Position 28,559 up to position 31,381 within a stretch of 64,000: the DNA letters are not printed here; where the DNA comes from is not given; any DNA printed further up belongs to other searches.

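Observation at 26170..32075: AT-rich island encoding an orphan glycyl-radical eliminase with an anion permease, an SDR and LysR, but no activating enzyme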

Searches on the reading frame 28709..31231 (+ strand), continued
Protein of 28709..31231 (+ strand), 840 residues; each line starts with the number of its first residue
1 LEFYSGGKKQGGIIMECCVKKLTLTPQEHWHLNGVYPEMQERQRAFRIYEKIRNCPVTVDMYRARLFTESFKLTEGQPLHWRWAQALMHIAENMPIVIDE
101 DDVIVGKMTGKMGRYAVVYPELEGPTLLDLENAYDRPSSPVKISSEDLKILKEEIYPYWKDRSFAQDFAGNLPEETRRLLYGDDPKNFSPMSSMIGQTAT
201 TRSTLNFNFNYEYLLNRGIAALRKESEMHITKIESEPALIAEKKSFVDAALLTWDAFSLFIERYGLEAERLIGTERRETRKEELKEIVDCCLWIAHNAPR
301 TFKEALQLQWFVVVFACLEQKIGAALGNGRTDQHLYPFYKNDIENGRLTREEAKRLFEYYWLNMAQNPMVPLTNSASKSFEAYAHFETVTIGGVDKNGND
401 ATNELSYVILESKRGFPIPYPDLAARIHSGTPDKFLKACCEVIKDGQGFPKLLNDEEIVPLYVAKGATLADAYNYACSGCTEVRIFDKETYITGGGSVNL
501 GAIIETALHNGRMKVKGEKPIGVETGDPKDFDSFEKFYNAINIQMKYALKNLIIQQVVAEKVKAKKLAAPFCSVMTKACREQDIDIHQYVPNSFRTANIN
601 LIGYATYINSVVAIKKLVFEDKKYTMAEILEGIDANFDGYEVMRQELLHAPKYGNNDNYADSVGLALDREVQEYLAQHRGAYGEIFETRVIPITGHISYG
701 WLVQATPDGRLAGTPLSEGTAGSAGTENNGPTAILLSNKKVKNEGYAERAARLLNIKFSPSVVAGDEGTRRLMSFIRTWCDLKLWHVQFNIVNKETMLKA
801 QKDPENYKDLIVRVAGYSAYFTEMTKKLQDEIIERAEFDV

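Call 51: search_solved_structures(query=L008:10565-11578:+, max_evalue=1e-20)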
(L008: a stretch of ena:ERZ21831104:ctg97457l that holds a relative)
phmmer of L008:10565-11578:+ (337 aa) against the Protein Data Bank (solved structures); distinct sequences matched with E-value up to 1e-20: 41.
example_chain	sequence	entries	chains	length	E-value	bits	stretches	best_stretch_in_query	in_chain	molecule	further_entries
8t9t_A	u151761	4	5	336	1.7e-61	211.4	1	4-333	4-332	Isethionate-binding periplasmic protein DctP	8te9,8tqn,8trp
4p47_A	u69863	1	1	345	1.3e-37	132.9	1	2-331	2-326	TRAP dicarboxylate transporter, DctP subunit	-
4nq8_A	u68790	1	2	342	1.5e-36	129.4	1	10-331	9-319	Putative periplasmic substrate-binding transport protein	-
4p9k_A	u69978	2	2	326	6.2e-35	124.1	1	18-333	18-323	TRAP dicarboxylate transporter, DctP subunit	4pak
4pdh_A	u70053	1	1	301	2.4e-32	115.6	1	34-332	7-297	TRAP dicarboxylate transporter, DctP subunit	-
4pdd_A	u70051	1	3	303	4.2e-32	114.8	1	40-321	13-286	TRAP dicarboxylate transporter, DctP subunit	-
4mhf_A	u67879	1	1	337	2.1e-28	102.7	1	23-321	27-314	TRAP dicarboxylate transporter, DctP subunit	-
4mij_A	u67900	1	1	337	2.1e-28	102.6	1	23-321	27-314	TRAP dicarboxylate transporter, DctP subunit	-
7bbr_A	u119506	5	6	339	2.1e-28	102.6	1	2-334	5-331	Putative TRAP transporter solute receptor DctP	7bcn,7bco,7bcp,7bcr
9bhf_A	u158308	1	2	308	2.2e-27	99.3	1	29-330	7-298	DctP family TRAP transporter solute-binding subunit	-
9bh3_A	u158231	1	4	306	2.4e-27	99.2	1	29-330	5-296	DctP family TRAP transporter solute-binding subunit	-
4mmp_A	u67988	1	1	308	1.4e-26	96.6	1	37-330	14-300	Sialic Acid Binding Protein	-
24gh_A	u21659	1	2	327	2.6e-26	95.8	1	44-327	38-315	DctP family TRAP transporter solute receptor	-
24gg_A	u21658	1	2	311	3.1e-26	95.5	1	45-327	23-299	DctP family TRAP transporter solute receptor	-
2xxk_A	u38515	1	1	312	4.9e-26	94.9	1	29-322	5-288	SIALIC ACID-BINDING PERIPLASMIC PROTEIN SIAP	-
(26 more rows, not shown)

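Call 54: search_solved_structures(query=L008:10565-11578:+, max_evalue=1e-50, show_alignments=1)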
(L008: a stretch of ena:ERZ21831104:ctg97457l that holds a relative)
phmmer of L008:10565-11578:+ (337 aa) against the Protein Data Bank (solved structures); distinct sequences matched with E-value up to 1e-50: 1.
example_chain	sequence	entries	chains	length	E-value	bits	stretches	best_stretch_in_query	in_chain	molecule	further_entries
8t9t_A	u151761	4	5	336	1.7e-61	211.4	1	4-333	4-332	Isethionate-binding periplasmic protein DctP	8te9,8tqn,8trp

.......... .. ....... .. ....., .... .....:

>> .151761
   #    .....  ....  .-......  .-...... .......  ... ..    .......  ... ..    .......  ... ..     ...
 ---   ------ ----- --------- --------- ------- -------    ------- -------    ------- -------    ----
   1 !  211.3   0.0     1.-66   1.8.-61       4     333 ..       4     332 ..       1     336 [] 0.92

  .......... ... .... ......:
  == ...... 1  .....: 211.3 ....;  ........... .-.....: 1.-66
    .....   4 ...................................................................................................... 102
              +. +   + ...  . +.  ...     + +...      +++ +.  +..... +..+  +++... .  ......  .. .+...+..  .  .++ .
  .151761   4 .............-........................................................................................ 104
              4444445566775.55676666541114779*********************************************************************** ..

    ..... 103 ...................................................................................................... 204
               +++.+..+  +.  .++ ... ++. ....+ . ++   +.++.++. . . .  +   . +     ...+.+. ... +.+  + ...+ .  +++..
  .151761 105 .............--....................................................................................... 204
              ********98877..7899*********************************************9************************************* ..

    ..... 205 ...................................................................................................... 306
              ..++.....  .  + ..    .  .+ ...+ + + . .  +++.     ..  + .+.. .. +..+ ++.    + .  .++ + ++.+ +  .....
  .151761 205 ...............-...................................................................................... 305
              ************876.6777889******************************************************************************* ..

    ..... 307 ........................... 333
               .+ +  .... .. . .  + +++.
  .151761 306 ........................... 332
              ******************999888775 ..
